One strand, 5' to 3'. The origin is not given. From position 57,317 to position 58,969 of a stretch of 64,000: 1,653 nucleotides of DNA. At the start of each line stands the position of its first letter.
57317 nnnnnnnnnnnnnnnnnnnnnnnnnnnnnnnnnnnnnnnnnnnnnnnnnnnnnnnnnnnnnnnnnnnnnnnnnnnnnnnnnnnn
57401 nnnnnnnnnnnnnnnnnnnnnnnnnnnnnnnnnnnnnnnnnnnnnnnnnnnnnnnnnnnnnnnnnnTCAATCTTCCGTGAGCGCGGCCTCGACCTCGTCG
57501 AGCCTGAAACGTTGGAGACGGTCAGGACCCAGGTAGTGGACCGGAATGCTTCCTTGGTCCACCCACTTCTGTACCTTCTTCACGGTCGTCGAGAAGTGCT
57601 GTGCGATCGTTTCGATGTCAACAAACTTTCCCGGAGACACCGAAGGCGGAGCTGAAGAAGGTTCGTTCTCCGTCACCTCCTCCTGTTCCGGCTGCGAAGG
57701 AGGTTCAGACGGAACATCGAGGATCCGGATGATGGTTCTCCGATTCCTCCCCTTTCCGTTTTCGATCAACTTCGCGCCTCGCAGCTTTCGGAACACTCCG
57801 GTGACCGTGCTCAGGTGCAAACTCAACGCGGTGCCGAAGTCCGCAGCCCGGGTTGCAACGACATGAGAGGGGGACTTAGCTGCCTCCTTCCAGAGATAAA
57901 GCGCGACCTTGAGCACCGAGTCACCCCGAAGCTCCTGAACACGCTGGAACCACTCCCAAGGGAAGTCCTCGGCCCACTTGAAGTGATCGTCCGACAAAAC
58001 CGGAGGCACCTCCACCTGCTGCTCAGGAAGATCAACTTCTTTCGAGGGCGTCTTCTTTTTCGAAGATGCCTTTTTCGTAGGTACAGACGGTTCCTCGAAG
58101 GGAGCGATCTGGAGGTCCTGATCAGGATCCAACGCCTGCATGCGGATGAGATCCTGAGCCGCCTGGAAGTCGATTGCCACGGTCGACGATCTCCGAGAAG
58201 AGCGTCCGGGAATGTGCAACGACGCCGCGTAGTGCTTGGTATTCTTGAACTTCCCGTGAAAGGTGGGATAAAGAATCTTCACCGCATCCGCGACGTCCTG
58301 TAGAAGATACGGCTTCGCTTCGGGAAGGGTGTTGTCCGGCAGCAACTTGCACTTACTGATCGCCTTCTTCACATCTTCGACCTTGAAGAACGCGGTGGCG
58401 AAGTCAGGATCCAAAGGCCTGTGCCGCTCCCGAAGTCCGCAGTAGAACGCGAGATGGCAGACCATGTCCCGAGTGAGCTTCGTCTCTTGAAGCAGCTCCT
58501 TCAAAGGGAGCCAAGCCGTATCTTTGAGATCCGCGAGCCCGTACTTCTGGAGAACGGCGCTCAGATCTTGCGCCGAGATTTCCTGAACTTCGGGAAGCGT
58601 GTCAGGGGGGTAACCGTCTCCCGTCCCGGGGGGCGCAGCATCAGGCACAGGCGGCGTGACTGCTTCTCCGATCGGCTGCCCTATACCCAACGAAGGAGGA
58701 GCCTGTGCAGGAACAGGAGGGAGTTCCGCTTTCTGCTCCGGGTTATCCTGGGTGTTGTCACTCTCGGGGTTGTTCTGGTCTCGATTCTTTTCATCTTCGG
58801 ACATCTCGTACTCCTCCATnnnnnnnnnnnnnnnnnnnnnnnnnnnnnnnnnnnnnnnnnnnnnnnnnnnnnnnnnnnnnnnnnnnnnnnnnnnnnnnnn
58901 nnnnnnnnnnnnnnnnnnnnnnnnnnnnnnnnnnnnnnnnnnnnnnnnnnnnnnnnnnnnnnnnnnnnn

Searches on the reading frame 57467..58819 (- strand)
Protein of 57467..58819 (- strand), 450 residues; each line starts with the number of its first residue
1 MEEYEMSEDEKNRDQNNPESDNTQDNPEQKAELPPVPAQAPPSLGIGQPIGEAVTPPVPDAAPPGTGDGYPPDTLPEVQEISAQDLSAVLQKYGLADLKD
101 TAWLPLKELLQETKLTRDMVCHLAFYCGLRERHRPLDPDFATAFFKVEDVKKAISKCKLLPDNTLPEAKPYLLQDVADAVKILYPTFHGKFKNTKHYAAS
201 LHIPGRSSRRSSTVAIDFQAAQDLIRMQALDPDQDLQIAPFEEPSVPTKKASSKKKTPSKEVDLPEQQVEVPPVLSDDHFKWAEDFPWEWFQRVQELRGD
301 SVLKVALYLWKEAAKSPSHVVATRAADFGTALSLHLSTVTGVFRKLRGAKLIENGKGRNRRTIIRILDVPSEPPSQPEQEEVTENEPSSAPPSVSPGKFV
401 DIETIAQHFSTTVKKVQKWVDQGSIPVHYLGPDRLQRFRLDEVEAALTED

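Call 59: search_protein_families(library=phrogs, proteins=[window:57467-58819:-], max_evalue=0.001)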
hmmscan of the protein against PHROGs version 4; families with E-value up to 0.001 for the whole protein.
window:57467-58819:- (450 aa): 1 family
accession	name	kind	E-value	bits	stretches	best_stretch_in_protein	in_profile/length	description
phrog_66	-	integration and excision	0.00021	22.1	1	359-447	57-140/412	excisionase and transcriptional regulator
